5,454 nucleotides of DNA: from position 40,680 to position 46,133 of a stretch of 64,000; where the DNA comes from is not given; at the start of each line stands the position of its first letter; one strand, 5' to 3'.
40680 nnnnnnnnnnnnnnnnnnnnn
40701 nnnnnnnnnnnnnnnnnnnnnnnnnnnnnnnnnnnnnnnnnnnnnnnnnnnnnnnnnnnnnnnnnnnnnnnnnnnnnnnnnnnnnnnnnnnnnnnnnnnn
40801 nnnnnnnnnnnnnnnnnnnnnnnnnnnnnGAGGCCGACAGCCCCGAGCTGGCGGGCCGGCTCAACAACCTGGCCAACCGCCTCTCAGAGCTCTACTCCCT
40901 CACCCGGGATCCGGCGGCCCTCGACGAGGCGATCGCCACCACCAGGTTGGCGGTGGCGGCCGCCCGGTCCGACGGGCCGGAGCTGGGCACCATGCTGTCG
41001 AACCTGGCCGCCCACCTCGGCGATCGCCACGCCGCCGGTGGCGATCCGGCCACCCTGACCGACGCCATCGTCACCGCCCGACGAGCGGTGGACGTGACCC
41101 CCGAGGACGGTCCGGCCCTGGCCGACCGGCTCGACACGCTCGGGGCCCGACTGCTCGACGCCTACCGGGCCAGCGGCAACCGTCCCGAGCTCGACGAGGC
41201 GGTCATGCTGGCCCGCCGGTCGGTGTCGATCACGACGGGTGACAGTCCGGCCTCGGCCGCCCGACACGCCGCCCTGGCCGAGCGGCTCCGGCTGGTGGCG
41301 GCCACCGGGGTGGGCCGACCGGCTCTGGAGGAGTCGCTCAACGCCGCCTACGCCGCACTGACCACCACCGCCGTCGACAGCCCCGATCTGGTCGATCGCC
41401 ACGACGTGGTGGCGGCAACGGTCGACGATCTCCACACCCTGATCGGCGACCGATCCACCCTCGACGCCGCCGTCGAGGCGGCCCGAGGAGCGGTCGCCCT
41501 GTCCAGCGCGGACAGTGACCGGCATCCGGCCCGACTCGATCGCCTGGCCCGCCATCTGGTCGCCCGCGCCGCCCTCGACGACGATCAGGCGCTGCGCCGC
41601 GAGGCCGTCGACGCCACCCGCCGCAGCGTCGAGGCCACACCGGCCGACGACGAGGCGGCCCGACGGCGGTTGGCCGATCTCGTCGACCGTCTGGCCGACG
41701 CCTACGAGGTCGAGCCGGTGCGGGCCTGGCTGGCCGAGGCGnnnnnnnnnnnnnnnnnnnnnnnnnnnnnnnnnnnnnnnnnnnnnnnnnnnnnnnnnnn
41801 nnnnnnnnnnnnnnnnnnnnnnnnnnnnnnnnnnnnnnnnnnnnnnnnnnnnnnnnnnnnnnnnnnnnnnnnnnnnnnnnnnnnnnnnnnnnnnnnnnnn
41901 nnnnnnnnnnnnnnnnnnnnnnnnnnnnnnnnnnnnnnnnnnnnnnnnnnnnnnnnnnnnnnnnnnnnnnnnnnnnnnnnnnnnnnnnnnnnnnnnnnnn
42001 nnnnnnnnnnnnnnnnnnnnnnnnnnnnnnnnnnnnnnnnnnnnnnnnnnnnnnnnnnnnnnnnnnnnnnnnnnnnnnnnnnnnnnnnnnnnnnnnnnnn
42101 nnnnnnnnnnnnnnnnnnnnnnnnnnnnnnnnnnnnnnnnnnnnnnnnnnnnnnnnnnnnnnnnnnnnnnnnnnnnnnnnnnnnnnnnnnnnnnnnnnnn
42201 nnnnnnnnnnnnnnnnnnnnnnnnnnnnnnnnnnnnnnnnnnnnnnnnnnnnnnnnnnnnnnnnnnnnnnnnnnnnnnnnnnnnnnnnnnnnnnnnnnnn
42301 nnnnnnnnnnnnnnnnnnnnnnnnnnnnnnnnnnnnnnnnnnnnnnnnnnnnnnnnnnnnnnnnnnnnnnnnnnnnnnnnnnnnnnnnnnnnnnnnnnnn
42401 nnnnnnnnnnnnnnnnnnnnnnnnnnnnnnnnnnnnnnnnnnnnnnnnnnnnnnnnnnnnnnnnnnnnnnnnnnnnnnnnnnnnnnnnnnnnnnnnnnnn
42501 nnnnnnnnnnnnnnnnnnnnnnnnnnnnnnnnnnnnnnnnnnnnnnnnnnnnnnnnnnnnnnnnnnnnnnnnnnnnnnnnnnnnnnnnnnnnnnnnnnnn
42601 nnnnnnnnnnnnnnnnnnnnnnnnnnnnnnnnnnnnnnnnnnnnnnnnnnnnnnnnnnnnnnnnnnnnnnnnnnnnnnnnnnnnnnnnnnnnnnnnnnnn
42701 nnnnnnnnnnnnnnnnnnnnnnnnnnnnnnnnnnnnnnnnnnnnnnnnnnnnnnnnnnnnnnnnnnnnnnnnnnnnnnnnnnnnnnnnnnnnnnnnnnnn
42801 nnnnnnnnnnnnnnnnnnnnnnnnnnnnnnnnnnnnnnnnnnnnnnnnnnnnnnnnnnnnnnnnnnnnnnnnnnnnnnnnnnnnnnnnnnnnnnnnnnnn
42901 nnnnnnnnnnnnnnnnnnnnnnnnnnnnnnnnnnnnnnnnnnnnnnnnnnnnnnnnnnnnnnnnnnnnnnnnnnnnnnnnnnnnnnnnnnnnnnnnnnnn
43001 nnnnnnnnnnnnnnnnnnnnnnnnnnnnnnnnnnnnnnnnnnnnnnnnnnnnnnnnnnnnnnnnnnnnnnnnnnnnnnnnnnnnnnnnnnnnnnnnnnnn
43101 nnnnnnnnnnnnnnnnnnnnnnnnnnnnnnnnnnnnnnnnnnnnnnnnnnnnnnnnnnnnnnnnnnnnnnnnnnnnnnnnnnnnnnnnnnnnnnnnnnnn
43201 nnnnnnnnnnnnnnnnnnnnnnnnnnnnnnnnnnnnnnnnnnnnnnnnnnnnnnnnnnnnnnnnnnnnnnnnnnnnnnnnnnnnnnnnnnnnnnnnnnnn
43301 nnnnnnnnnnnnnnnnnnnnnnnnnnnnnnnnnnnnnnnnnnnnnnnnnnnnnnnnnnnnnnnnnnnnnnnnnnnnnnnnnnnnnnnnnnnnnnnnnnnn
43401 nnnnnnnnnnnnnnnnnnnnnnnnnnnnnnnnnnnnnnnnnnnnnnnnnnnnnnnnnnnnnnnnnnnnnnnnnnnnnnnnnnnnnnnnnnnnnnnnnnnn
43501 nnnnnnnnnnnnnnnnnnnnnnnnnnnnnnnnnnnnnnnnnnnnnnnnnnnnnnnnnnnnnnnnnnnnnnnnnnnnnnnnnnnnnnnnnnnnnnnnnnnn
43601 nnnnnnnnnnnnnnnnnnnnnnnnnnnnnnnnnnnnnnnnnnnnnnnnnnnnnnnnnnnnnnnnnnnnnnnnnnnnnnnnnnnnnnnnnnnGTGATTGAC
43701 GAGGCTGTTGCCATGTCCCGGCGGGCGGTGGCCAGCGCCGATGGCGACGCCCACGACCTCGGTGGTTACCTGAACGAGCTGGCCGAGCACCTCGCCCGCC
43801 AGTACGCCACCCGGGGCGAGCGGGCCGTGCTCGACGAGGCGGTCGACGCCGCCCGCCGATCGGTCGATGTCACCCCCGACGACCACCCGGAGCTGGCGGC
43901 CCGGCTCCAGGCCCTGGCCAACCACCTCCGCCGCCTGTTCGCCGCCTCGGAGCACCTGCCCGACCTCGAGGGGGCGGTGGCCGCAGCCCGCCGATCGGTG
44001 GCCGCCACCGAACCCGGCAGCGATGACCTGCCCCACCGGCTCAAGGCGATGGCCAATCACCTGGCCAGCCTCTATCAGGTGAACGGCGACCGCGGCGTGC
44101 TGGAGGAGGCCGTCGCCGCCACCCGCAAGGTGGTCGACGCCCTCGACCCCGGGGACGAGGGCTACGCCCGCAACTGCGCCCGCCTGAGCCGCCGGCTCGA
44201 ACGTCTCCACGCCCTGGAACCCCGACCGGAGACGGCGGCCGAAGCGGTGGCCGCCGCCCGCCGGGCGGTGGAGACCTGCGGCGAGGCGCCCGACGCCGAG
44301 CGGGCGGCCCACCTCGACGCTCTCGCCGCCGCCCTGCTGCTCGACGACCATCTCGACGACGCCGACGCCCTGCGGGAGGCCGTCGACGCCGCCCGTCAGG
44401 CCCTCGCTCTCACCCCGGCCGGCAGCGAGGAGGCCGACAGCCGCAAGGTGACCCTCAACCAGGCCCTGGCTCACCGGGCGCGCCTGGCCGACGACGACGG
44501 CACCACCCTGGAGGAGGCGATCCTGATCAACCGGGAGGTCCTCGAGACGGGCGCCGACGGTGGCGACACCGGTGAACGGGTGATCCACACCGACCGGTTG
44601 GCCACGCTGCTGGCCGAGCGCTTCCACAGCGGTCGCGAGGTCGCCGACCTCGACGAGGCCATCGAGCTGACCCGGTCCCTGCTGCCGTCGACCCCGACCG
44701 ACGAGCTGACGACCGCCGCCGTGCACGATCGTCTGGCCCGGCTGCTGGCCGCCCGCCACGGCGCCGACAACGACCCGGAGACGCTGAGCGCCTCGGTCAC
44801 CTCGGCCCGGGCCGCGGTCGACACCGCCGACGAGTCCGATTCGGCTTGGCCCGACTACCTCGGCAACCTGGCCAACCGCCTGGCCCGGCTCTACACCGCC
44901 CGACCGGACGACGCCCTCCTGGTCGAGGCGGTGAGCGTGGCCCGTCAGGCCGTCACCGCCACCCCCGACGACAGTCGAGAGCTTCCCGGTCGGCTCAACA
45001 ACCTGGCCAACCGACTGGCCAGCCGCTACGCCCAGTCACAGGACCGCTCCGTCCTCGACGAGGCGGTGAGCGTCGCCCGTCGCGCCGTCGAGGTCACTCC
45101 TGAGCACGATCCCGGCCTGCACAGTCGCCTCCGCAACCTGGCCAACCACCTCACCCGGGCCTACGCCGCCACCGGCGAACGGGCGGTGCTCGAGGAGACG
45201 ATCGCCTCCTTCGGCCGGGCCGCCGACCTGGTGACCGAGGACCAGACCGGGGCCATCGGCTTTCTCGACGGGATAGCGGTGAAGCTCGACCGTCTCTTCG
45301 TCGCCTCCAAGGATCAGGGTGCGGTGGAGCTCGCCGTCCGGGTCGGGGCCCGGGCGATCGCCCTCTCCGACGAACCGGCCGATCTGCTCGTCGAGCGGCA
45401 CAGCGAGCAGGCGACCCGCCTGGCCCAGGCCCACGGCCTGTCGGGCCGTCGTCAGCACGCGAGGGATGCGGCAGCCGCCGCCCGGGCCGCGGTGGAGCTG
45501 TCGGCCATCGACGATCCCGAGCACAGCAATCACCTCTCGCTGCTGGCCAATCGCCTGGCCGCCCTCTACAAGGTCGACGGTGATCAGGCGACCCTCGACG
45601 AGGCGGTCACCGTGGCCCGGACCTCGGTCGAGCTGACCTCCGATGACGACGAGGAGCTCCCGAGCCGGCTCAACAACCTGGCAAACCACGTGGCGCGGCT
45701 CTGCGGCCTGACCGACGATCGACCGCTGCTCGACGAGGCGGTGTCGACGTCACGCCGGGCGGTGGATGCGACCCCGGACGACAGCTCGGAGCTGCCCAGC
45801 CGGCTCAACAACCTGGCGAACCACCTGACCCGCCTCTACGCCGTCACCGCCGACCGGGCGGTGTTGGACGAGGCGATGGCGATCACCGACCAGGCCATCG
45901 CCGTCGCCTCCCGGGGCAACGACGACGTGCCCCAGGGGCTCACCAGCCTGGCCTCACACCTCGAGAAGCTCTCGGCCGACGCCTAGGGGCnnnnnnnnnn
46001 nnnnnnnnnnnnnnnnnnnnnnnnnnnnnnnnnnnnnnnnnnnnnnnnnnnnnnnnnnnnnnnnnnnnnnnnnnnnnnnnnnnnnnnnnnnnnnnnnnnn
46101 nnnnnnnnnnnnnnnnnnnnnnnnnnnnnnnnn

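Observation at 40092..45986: A ~1,960-aa protein that is essentially one uninterrupted 45-residue repeat solenoid with no catalytic partner domain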

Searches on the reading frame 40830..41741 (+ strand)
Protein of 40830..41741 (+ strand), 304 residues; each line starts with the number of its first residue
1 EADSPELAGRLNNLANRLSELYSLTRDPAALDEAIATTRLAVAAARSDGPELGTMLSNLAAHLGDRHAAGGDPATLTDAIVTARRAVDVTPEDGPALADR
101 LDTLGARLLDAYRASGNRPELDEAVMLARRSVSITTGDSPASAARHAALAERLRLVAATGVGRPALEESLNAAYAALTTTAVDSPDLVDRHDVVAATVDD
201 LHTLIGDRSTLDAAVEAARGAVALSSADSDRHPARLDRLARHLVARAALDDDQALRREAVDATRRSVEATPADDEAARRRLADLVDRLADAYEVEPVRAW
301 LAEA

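Call 70: search_protein_families(library=pfam, proteins=[window:40830-41741:+], max_evalue=10)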
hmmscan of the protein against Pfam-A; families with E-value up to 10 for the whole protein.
window:40830-41741:+ (304 aa): 2 families
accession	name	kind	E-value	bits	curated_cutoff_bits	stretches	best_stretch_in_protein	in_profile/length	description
PF10932.13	DUF2783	-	0.092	12.9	25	1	205-219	44-58/59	Protein of unknown function (DUF2783)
PF00482.28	T2SSF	-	1.9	8.9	25.2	1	3-66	27-91/125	Type II secretion system (T2SS), protein F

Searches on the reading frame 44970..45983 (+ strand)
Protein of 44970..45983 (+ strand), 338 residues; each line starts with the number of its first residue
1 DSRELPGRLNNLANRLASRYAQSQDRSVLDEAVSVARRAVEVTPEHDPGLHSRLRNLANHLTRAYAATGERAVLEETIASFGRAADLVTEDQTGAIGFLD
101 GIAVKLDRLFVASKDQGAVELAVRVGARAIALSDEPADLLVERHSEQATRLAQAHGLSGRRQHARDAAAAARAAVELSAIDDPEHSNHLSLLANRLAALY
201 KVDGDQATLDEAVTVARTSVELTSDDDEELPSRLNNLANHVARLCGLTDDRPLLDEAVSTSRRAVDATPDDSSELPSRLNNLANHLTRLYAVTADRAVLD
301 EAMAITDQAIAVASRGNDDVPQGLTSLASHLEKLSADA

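Call 70: search_protein_families(library=pfam, proteins=[window:44970-45983:+], max_evalue=10)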
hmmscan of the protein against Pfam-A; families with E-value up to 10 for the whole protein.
window:44970-45983:+ (338 aa): 10 families
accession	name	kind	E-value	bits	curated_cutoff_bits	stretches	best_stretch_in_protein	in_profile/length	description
PF13374.12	TPR_10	-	0.00038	20.8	27.5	2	9-46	5-40/42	Tetratricopeptide repeat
PF13094.11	CENP-Q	-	0.00079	20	28.5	2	262-309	113-160/162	CENP-Q, a CENPA-CAD centromere complex subunit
PF16526.10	CLZ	-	0.0033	18.2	26.7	0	253-291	14-52/71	C-terminal leucine zipper domain of cyclic nucleotide-gated channels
PF17871.7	AAA_lid_9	-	0.04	14.3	22.8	0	295-336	42-83/104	AAA lid domain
PF25450.1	Rab11-FIP3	-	0.05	14.3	31.9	0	184-240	51-104/125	Rab11-FIP3-like domain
PF10932.13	DUF2783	-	0.11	12.7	25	0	204-217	45-58/59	Protein of unknown function (DUF2783)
PF17230.7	DUF5304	-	0.17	12.6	26.8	1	8-68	45-105/143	Family of unknown function (DUF5304)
PF19585.4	DUF6092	-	0.24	12.1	28.7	1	193-244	33-85/86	Family of unknown function (DUF6092)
PF11743.13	DUF3301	-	0.56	10.4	25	1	9-49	20-60/95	Protein of unknown function (DUF3301)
PF17203.10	sCache_3_2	-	6.6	7.2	28.4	0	18-64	4-50/140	Single cache domain 3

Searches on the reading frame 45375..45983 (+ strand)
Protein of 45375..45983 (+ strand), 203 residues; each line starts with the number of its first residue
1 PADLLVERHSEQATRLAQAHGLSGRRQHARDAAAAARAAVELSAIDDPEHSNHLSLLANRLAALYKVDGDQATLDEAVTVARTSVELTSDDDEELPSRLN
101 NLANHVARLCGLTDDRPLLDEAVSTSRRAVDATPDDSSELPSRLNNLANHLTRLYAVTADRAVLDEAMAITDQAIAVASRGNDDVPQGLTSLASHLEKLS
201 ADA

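Call 58: find_related_loci(query=A6, collection=metagenome_contigs, flank=10000)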
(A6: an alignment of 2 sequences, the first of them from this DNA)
Query A6 (203 aa) in metagenome_contigs; peptide patterns used: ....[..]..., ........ (x = any residue, [..] = any of these).
165 stretches matched a pattern; 4 encode a relative of the query (tblastn E <= 1e-3); 4 distinct loci.
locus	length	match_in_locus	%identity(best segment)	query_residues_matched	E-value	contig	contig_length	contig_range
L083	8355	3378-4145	60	5-203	9e-50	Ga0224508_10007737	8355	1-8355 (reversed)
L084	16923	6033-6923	49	13-201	6e-40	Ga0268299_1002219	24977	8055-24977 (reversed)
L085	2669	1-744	47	13-201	3e-38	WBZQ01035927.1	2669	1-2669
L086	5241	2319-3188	47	13-202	9e-38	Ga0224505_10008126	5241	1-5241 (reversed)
